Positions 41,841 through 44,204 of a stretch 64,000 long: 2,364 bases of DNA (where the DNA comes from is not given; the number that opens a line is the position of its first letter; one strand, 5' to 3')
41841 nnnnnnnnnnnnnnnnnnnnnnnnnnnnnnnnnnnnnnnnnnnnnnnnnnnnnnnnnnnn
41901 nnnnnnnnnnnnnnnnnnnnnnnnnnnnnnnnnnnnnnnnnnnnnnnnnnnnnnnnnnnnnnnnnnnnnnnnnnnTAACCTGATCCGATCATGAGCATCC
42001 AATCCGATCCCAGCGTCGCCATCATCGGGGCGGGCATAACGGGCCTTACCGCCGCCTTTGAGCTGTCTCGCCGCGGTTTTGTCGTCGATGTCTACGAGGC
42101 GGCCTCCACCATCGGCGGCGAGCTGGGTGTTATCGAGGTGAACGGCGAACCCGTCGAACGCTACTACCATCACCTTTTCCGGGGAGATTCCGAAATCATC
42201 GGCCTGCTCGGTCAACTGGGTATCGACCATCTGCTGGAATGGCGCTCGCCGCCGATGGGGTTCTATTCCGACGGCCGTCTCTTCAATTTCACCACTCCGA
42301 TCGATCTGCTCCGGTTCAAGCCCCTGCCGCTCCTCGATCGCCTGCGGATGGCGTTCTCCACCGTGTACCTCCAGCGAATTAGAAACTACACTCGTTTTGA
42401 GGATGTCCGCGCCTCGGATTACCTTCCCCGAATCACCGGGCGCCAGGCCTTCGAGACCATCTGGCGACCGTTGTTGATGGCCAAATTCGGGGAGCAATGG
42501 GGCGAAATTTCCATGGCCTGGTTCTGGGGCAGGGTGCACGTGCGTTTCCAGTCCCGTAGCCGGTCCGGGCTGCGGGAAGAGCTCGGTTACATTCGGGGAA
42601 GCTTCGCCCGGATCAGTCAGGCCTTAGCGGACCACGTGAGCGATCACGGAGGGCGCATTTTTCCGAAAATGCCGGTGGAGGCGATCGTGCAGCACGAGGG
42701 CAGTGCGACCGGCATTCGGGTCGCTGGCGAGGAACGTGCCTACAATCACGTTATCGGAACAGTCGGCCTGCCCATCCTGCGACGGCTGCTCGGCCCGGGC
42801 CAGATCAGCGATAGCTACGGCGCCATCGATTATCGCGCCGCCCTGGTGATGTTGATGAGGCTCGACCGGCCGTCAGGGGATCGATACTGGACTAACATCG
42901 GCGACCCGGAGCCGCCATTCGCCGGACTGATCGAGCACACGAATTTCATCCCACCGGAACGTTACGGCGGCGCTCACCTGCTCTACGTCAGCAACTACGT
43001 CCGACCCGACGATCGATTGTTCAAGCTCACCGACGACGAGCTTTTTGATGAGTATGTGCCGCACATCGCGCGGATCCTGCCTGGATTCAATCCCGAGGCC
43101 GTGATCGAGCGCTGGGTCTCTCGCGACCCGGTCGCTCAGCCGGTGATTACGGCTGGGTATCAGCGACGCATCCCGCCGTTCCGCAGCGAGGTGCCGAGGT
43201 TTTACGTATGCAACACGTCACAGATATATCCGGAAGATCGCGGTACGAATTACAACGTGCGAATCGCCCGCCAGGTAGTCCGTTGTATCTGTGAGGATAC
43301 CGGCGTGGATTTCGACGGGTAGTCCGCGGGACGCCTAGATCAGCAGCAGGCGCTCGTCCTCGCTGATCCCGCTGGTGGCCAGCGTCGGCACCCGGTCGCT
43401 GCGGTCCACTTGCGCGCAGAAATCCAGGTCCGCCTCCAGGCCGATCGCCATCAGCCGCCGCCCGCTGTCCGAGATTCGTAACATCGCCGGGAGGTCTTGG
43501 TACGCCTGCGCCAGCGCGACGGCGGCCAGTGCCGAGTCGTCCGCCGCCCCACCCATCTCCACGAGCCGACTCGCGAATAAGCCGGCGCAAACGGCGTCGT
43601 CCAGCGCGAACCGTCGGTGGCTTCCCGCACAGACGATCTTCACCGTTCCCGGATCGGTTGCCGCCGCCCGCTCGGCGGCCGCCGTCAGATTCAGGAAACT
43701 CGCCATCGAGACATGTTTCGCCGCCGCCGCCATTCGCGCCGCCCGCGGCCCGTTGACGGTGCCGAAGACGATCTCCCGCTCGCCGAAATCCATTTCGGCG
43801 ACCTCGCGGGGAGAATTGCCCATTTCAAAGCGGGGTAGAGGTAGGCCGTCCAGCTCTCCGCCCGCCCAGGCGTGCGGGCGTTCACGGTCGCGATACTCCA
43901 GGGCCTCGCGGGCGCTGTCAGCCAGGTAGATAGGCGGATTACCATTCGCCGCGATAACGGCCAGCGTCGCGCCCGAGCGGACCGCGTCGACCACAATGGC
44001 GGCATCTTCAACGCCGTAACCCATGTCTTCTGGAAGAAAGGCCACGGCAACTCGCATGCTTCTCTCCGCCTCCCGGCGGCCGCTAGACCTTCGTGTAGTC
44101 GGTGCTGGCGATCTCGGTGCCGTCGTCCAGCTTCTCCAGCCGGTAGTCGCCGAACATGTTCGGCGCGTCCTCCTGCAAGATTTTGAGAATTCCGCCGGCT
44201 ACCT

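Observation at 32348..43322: Five-gene operon of giant GT-C-type membrane proteins plus a flippase-like protein and an FAD oxidoreductase: an archaeal-style lipid-linked glycosylation module with unknown product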

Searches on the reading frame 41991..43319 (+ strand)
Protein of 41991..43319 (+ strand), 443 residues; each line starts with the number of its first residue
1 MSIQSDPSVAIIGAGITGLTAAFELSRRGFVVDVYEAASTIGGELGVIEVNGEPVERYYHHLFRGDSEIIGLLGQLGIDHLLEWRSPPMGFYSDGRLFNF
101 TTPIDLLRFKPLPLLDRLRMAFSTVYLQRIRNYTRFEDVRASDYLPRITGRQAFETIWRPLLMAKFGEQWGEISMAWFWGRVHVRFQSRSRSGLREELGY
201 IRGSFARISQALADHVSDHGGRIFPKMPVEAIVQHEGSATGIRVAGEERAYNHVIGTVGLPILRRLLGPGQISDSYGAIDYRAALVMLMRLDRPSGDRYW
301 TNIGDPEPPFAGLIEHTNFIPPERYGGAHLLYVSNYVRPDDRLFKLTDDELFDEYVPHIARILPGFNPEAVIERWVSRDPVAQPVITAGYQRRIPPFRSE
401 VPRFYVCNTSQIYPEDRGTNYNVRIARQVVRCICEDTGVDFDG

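Call 8: search_protein_families(library=ncbifam, proteins=[window:41991-43319:+], max_evalue=0.01)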
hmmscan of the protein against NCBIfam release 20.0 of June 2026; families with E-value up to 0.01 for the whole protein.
window:41991-43319:+ (443 aa): 63 families (the best 25 are shown)
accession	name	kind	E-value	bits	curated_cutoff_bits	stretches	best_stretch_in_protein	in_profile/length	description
NF005560.0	PRK07233.1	equivalog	1e-141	472.7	252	1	8-436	2-431/435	hypothetical protein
TIGR03467.1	HpnE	equivalog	5.5e-25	88.5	283.05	1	9-406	1-401/430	hydroxysqualene dehydroxylase HpnE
NF005547.0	PRK07208.1-3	equivalog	9.9e-17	60.8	380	1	6-393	4-398/465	hypothetical protein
NF005548.0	PRK07208.1-4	equivalog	1.8e-15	56.6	389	1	6-394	3-408/488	hypothetical protein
NF045637.1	carotdesatCrtDProt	equivalog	3e-12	45.8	580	1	9-56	1-48/485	1-hydroxycarotenoid 3,4-desaturase CrtD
TIGR00562.1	proto_IX_ox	equivalog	2.9e-10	39.3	97.85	1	8-184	4-183/470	protoporphyrinogen oxidase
TIGR02733.1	desat_CrtD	equivalog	9.1e-10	37.8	549.7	1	7-44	2-39/492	C-3',4' desaturase CrtD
NF005545.0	PRK07208.1-1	equivalog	1.1e-09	37.2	451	1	7-400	8-425/504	hypothetical protein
TIGR02732.1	zeta_caro_desat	equivalog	1.9e-09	37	622.15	1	9-81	2-75/474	9,9'-di-cis-zeta-carotene desaturase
NF008841.0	PRK11883.1-1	equivalog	3.9e-09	35.9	517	1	7-97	4-98/453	protoporphyrinogen oxidase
TIGR02734.1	crtI_fam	subfamily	2.3e-08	33.2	238.1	1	10-52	2-44/504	phytoene desaturase family protein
NF009410.0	PRK12771.1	subfamily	1.4e-07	30.5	516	1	7-44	139-176/566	NAD(P)-binding protein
NF045663.1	diclust_near_Sec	equivalog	1.8e-07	29.7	530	1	6-49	106-149/759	pyridine nucleotide-disulfide oxidoreductase/dicluster-binding protein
NF005720.0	PRK07538.1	subfamily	2.8e-07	29.8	400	1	8-47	4-42/418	hypothetical protein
NF010590.0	PRK13984.1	equivalog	2.8e-07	29.1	946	1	4-71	286-349/611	putative oxidoreductase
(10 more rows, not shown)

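Call 9: search_protein_families(library=pfam, proteins=[window:41991-43319:+], max_evalue=0.01)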
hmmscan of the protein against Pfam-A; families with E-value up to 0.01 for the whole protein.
window:41991-43319:+ (443 aa): 9 families
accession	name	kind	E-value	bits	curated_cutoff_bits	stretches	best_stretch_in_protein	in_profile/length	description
PF01593.30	Amino_oxidase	-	4.3e-31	109.1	19.8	1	16-410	1-419/443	Flavin containing amine oxidoreductase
PF01266.30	DAO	-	4.1e-14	53.3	27.9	2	9-43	2-37/353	FAD dependent oxidoreductase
PF13450.12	NAD_binding_8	-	2.6e-11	44.1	21.9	1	11-65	1-55/68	NAD(P)-binding Rossmann-like domain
PF00890.30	FAD_binding_2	-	4.3e-05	23.3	20.4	0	9-44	2-37/414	FAD binding domain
PF01946.23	Thi4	-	0.00058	19.6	26.2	1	8-44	19-56/235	Thi4 family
PF03486.20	HI0933_like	-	0.0011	18.9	50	1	8-43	2-37/244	HI0933-like protein Rossmann domain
PF07992.20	Pyr_redox_2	-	0.0022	17.9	26.1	1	8-41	2-35/291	Pyridine nucleotide-disulphide oxidoreductase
PF00070.33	Pyr_redox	-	0.0043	18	22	0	8-42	1-35/82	Pyridine nucleotide-disulphide oxidoreductase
PF01494.25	FAD_binding_3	-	0.0096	15.6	22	0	8-33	3-28/349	FAD binding domain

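Call 25: search_solved_structures(query=window:41991-43319:+, max_evalue=0.001)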
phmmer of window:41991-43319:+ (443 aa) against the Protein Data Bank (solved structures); distinct sequences matched with E-value up to 0.001: 9.
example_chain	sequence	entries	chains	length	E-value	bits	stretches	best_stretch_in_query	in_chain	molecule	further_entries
1sez_A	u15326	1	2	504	3.6e-06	29.2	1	7-175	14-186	Protoporphyrinogen oxidase, mitochondrial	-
5mog_A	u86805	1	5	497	2.6e-05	26.3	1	8-101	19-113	Phytoene dehydrogenase, chloroplastic/chromoplastic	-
2yg6_A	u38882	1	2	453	5.3e-05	25.3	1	8-88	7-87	PUTRESCINE OXIDASE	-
3rha_A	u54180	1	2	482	5.9e-05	25.2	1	6-101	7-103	Putrescine oxidase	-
5vj7_A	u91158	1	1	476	0.00027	23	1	7-81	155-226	Oxidoreductase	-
2yg7_A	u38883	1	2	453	0.00048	22.1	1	8-88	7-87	PUTRESCINE OXIDASE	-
2yg3_A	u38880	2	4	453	0.00048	22.1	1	8-88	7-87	PUTRESCINE OXIDASE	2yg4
2yg5_A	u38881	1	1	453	0.00048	22.1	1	8-88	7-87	PUTRESCINE OXIDASE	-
4mo2_B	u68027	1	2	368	0.00051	22.1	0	10-99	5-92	UDP-galactopyranose mutase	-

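Call 31: find_homologous_proteins(query=window:41991-43319:+, max_evalue=0.00001)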
Query window:41991-43319:+ (443 aa): 3607 proteins with E <= 0.00001 among 8000 candidates; the best 120 are listed.
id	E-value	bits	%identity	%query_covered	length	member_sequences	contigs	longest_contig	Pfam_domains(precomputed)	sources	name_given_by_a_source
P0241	0.0e+0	1027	100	100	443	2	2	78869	PF01266.31,PF01593.31,PF13450.13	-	-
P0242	1.2e-278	942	91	100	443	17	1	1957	PF01266.31,PF01593.31,PF13450.13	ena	-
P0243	7.5e-261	884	85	100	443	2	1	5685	PF01266.31,PF01593.31,PF13450.13,PF00890.31,PF07992.21,PF03486.21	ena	-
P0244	5.7e-234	795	77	100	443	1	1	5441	PF01946.24,PF01266.31,PF01593.31,PF13450.13,PF00890.31,PF07992.21,PF00070.34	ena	-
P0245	2.5e-227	773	75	100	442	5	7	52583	PF01266.31,PF01593.31,PF13450.13,PF00890.31,PF00070.34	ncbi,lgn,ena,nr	ncbi:MAG TPA: NAD(P)/FAD-dependent oxidoreductase [Chloroflexota bacterium]|nr:NAD(P)/FAD-dependent 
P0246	3.1e-226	770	75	100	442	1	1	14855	PF01266.31,PF01593.31,PF13450.13,PF00890.31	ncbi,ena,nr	ncbi:MAG TPA: NAD(P)/FAD-dependent oxidoreductase [Chloroflexota bacterium]|nr:NAD(P)/FAD-dependent 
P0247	1.0e-225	768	75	100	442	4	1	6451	PF01266.31,PF01593.31,PF13450.13,PF00890.31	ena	-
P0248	1.4e-223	761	74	100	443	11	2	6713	PF01266.31,PF01593.31,PF13450.13,PF00070.34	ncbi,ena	-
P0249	1.6e-221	754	73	100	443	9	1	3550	PF01266.31,PF01593.31,PF13450.13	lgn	-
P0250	2.6e-189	648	64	100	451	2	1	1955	PF01266.31,PF01593.31,PF13450.13,PF00890.31,PF07992.21,PF00070.34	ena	-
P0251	3.2e-184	631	63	99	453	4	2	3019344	PF01946.24,PF01266.31,PF01593.31,PF13450.13,PF00890.31,PF03486.21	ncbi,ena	-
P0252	1.1e-175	603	60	99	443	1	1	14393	PF01946.24,PF01266.31,PF01593.31,PF13450.13,PF00890.31,PF07992.21,PF00070.34,PF03486.21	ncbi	-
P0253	1.2e-175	603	60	99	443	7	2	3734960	PF01946.24,PF01266.31,PF01593.31,PF13450.13,PF00890.31,PF07992.21,PF00070.34,PF03486.21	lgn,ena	-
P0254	1.6e-174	599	60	99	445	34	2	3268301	PF01946.24,PF01266.31,PF01593.31,PF13450.13,PF00890.31,PF07992.21,PF00070.34,PF03486.21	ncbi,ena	-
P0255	2.0e-169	582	59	97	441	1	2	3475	PF01946.24,PF01266.31,PF01593.31,PF13450.13,PF00890.31,PF07992.21,PF00070.34,PF03486.21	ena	-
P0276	1.4e-133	464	49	98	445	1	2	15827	PF01266.31,PF01593.31,PF13450.13,PF07992.21,PF03486.21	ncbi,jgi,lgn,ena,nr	ncbi:MAG: NAD(P)/FAD-dependent oxidoreductase [Actinobacteria bacterium]|nr:NAD(P)/FAD-dependent oxi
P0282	1.6e-119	418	44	97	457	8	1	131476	PF01266.31,PF01593.31,PF13450.13,PF12831.14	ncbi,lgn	-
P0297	2.9e-116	407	43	93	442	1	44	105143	PF01266.31,PF01593.31,PF13450.13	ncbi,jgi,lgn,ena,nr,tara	ncbi:MAG: NAD(P)/FAD-dependent oxidoreductase [SAR202 cluster bacterium]|nr:NAD(P)/FAD-dependent oxi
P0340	1.4e-114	401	42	94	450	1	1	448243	PF01266.31,PF01593.31,PF13450.13,PF00890.31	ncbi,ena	-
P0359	5.2e-114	400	41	93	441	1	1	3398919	PF01266.31,PF01593.31,PF13450.13,PF00890.31,PF12831.14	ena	-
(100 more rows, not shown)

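Call 32: find_encoding_contigs(protein=P0297, flank=8000, max_places=3)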
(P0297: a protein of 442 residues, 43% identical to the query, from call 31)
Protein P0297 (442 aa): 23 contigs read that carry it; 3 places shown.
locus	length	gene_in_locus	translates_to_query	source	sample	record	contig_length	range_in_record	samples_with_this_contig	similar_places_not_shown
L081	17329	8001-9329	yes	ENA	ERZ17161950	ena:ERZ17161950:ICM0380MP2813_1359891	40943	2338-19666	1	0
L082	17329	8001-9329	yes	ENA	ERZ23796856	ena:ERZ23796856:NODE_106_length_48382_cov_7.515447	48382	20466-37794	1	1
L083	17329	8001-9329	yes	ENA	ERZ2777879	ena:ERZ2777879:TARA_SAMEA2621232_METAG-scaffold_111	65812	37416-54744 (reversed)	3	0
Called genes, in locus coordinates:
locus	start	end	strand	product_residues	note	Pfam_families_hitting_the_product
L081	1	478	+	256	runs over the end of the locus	PF14622:Ribonucleas_3_3, PF00636:Ribonuclease_3, PF00035:dsrm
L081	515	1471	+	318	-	PF02881:SRP54_N, PF13401:AAA_22 (weak), PF13604:AAA_30 (weak), PF00448:SRP54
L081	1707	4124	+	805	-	PF10060:DUF2298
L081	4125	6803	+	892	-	PF13231:PMT_2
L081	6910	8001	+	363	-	PF03706:LPG_synthase_TM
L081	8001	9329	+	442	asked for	PF01266:DAO (weak), PF01593:Amino_oxidase, PF13450:NAD_binding_8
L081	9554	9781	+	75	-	-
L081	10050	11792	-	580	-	PF02518:HATPase_c, PF13589:HATPase_c_3, PF01119:DNA_mis_repair, PF08676:MutL_C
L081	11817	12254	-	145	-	-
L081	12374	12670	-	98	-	PF03960:ArsC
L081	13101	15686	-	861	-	PF01624:MutS_I, PF05188:MutS_II, PF05192:MutS_III, PF05190:MutS_IV, PF00488:MutS_V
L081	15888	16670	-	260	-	PF00175:NAD_binding_1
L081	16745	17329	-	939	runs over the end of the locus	PF13510:Fer2_4, PF00037:Fer4 (faint), PF12838:Fer4_7, PF14697:Fer4_21 (weak), PF22117:Fer4_Nqo3, PF04879:Molybdop_Fe4S4, PF00384:Molybdopterin, PF01568:Molydop_binding, +1 more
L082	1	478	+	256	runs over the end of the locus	PF14622:Ribonucleas_3_3, PF00636:Ribonuclease_3, PF00035:dsrm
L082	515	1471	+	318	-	PF02881:SRP54_N, PF13401:AAA_22 (weak), PF13604:AAA_30 (weak), PF00448:SRP54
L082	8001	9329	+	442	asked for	PF01266:DAO (weak), PF01593:Amino_oxidase, PF13450:NAD_binding_8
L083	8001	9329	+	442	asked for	PF01266:DAO (weak), PF01593:Amino_oxidase, PF13450:NAD_binding_8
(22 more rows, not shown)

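Call 33: find_encoding_contigs(protein=P0276, flank=8000, max_places=2)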
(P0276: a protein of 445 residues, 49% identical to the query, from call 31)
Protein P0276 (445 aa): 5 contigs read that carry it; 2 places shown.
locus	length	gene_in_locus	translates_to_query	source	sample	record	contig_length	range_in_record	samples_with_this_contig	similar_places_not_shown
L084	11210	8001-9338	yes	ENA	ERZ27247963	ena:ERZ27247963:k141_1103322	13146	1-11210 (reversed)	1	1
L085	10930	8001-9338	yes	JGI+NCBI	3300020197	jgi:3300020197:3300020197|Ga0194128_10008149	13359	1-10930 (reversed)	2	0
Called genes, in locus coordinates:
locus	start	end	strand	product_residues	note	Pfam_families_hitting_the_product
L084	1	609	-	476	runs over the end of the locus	PF07260:ANKH (faint)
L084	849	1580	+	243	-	PF00702:Hydrolase, PF13419:HAD_2 (weak), PF13242:Hydrolase_like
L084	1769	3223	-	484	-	PF01547:SBP_bac_1 (weak), PF13416:SBP_bac_8 (weak)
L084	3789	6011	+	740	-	PF10060:DUF2298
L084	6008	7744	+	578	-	PF13231:PMT_2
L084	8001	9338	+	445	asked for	PF01266:DAO (weak), PF01593:Amino_oxidase, PF03486:HI0933_like (faint), PF07992:Pyr_redox_2 (faint), PF13450:NAD_binding_8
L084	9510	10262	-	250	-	PF04029:2-ph_phosp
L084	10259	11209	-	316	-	?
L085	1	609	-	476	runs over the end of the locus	PF07260:ANKH (faint)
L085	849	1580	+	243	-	PF00702:Hydrolase, PF13419:HAD_2 (weak), PF13242:Hydrolase_like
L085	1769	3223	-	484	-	PF01547:SBP_bac_1 (weak), PF13416:SBP_bac_8 (weak)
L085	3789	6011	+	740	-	PF10060:DUF2298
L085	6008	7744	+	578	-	PF13231:PMT_2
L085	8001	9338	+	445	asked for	PF01266:DAO (weak), PF01593:Amino_oxidase, PF03486:HI0933_like (faint), PF07992:Pyr_redox_2 (faint), PF13450:NAD_binding_8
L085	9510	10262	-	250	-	PF04029:2-ph_phosp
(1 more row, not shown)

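Call 45: search_solved_structures(query=A3, max_evalue=0.001)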
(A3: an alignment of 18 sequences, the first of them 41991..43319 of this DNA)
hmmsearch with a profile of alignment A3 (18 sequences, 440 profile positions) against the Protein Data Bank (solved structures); distinct sequences matched with E-value up to 0.001: 169 (the best 60 are shown).
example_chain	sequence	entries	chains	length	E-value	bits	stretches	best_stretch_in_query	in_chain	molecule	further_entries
5mog_A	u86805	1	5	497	3.3e-19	72.1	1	2-409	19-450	Phytoene dehydrogenase, chloroplastic/chromoplastic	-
1sez_A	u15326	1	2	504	3.9e-18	68.6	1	2-171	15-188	Protoporphyrinogen oxidase, mitochondrial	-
3ka7_A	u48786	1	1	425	1.9e-15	59.7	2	1-56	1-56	Oxidoreductase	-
3lov_A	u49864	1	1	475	2.2e-15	59.5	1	2-168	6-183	Protoporphyrinogen oxidase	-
4rep_A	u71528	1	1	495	1.1e-14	57.2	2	4-49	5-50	Gamma-carotene desaturase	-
7eme_A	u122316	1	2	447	3.2e-13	52.4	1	2-74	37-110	NAD(P)/FAD-dependent oxidoreductase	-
2ivd_A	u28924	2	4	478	5.5e-13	51.6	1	1-115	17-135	PROTOPORPHYRINOGEN OXIDASE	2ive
3nrn_A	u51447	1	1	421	1.2e-12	50.5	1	1-263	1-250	uncharacterized protein PF1083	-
2yg6_A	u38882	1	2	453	1.4e-12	50.3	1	2-80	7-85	PUTRESCINE OXIDASE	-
3i6d_A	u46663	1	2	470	1.5e-12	50.2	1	2-266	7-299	Protoporphyrinogen oxidase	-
2yg7_A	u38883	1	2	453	2.6e-11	46.1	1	2-80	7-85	PUTRESCINE OXIDASE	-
2yg3_A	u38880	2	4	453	2.7e-11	46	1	2-80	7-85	PUTRESCINE OXIDASE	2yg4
2yg5_A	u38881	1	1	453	2.7e-11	46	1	2-80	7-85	PUTRESCINE OXIDASE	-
8eej_B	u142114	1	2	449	3.6e-11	45.6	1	2-59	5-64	Amine oxidase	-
8een_B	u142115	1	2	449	3.6e-11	45.6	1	2-59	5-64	Amine oxidase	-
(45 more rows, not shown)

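Call 82: find_encoding_contigs(protein=P0282, flank=8000, max_places=1)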
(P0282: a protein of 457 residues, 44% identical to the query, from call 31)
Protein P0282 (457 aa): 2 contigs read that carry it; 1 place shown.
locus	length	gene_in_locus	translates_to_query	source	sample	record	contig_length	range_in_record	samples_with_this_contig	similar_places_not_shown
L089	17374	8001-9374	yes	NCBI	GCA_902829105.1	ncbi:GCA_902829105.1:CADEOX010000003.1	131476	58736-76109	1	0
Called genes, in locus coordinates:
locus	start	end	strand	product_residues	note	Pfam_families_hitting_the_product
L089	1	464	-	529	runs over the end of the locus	PF13625:Helicase_C_3, PF00270:DEAD, PF04851:ResIII, PF00271:Helicase_C, PF16203:ERCC3_RAD25_C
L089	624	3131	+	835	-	PF00521:DNA_topoisoIV, PF03989:DNA_gyraseA_C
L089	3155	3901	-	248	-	-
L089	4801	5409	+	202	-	PF01467:CTP_transf_like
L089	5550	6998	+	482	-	PF21760:SecD_1st, PF03176:MMPL, PF22599:SecDF_P1_head, PF02355:SecD_SecF_C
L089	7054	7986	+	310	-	PF07549:Sec_GG, PF02355:SecD_SecF_C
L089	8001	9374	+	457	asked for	PF01266:DAO, PF01593:Amino_oxidase, PF12831:FAD_oxidored (weak), PF13450:NAD_binding_8, PF01266:DAO (weak)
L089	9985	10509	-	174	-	-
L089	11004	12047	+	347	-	-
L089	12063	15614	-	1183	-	PF02463:SMC_N, PF13175:AAA_15 (weak), PF13304:AAA_21 (weak), PF13476:AAA_23, PF13555:AAA_29 (weak), PF06470:SMC_hinge, PF13304:AAA_21 (weak)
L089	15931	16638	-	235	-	-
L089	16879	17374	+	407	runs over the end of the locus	PF07676:PD40 (faint), PF26549:Tricorn_N (weak)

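Call 83: find_encoding_contigs(protein=P0340, flank=8000, max_places=1)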
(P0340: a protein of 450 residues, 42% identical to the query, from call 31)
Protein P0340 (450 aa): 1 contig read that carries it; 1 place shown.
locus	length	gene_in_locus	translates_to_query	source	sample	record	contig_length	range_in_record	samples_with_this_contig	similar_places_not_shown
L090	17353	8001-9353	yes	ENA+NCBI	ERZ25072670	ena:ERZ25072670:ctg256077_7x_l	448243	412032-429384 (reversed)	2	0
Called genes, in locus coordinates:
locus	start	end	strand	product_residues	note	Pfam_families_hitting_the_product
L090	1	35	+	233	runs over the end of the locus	PF14622:Ribonucleas_3_3, PF00636:Ribonuclease_3, PF00035:dsrm, PF22892:DSRM_MRPL44 (weak)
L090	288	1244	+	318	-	PF02881:SRP54_N, PF13604:AAA_30 (weak), PF00448:SRP54, PF13401:AAA_22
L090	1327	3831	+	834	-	PF10060:DUF2298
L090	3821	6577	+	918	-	PF13231:PMT_2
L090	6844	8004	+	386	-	PF03706:LPG_synthase_TM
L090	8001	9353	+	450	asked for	PF00890:FAD_binding_2 (faint), PF01266:DAO (weak), PF01593:Amino_oxidase, PF13450:NAD_binding_8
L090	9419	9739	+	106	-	-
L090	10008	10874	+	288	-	PF00753:Lactamase_B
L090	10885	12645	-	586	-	PF02518:HATPase_c (weak), PF13589:HATPase_c_3, PF01119:DNA_mis_repair, PF08676:MutL_C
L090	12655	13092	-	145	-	-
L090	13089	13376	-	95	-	PF03960:ArsC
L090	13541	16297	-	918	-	PF01624:MutS_I, PF05188:MutS_II, PF05192:MutS_III, PF05190:MutS_IV, PF00488:MutS_V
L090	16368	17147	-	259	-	PF00970:FAD_binding_6 (weak), PF00175:NAD_binding_1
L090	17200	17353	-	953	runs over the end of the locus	PF13510:Fer2_4, PF10588:NADH-G_4Fe-4S_3 (faint), PF12838:Fer4_7 (weak), PF14697:Fer4_21 (weak), PF22117:Fer4_Nqo3, PF04879:Molybdop_Fe4S4, PF00384:Molybdopterin, PF01568:Molydop_binding, +1 more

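Call 84: find_encoding_contigs(protein=P0359, flank=8000, max_places=1)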
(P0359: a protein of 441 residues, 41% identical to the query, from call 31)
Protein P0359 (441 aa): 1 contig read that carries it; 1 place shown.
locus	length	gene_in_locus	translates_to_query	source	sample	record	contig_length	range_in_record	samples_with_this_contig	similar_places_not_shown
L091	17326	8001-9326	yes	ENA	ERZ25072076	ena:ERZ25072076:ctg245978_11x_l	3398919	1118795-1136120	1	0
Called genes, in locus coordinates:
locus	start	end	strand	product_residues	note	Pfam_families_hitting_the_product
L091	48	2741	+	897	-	PF10060:DUF2298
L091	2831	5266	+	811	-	PF13231:PMT_2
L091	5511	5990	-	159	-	PF13975:gag-asp_proteas (weak)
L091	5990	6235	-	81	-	-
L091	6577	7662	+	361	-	PF03706:LPG_synthase_TM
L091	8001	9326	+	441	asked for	PF00890:FAD_binding_2 (faint), PF01266:DAO (weak), PF01593:Amino_oxidase, PF12831:FAD_oxidored (weak), PF13450:NAD_binding_8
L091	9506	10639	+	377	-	PF00487:FA_desaturase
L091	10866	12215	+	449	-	PF13175:AAA_15, PF13476:AAA_23 (faint), PF13304:AAA_21, PF13175:AAA_15 (weak)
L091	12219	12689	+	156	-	-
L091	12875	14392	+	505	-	PF00982:Glyco_transf_20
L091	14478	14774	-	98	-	PF13650:Asp_protease_2, PF13975:gag-asp_proteas (weak)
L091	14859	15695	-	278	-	PF02358:Trehalose_PPase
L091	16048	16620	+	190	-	-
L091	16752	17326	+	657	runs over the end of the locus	-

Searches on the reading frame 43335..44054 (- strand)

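Call 11: search_protein_families(library=pfam, proteins=[window:43335-44054:-], max_evalue=0.001)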
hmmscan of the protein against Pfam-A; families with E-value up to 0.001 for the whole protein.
window:43335-44054:- (239 aa): 1 family
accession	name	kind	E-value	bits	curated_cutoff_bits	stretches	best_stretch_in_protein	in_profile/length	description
PF04029.19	2-ph_phosp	-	5.9e-53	179.8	26.4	1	14-226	11-224/226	2-phosphosulpholactate phosphatase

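Call 60: search_protein_families(library=ncbifam, proteins=[window:43335-44054:-], max_evalue=0.00001)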
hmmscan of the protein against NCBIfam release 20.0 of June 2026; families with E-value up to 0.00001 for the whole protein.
window:43335-44054:- (239 aa): 8 families
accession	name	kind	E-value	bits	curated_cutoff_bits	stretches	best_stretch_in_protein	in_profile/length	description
NF010700.0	PRK14100.1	equivalog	1.7e-45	155.1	332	1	1-227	2-226/237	2-phosphosulfolactate phosphatase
NF002054.0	PRK00886.1-3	equivalog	2.5e-36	125.3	330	1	17-227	20-232/241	2-phosphosulfolactate phosphatase family protein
NF002056.0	PRK00886.1-5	equivalog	8.4e-31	107.2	323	1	15-230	17-238/243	2-phosphosulfolactate phosphatase family protein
NF002057.0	PRK00886.1-6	equivalog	1.5e-29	102.9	235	1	17-230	15-222/228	2-phosphosulfolactate phosphatase family protein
TIGR00298.1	TIGR00298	equivalog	7.5e-27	94.6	175.05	1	19-228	2-211/216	2-phosphosulfolactate phosphatase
NF002053.0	PRK00886.1-2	equivalog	2.2e-24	86.1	319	1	7-230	8-239/243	2-phosphosulfolactate phosphatase family protein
NF002055.0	PRK00886.1-4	equivalog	8.3e-24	84.5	345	1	17-228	20-231/236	2-phosphosulfolactate phosphatase family protein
NF002052.0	PRK00886.1-1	equivalog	1.8e-15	57.2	440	1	16-225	19-229/239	2-phosphosulfolactate phosphatase family protein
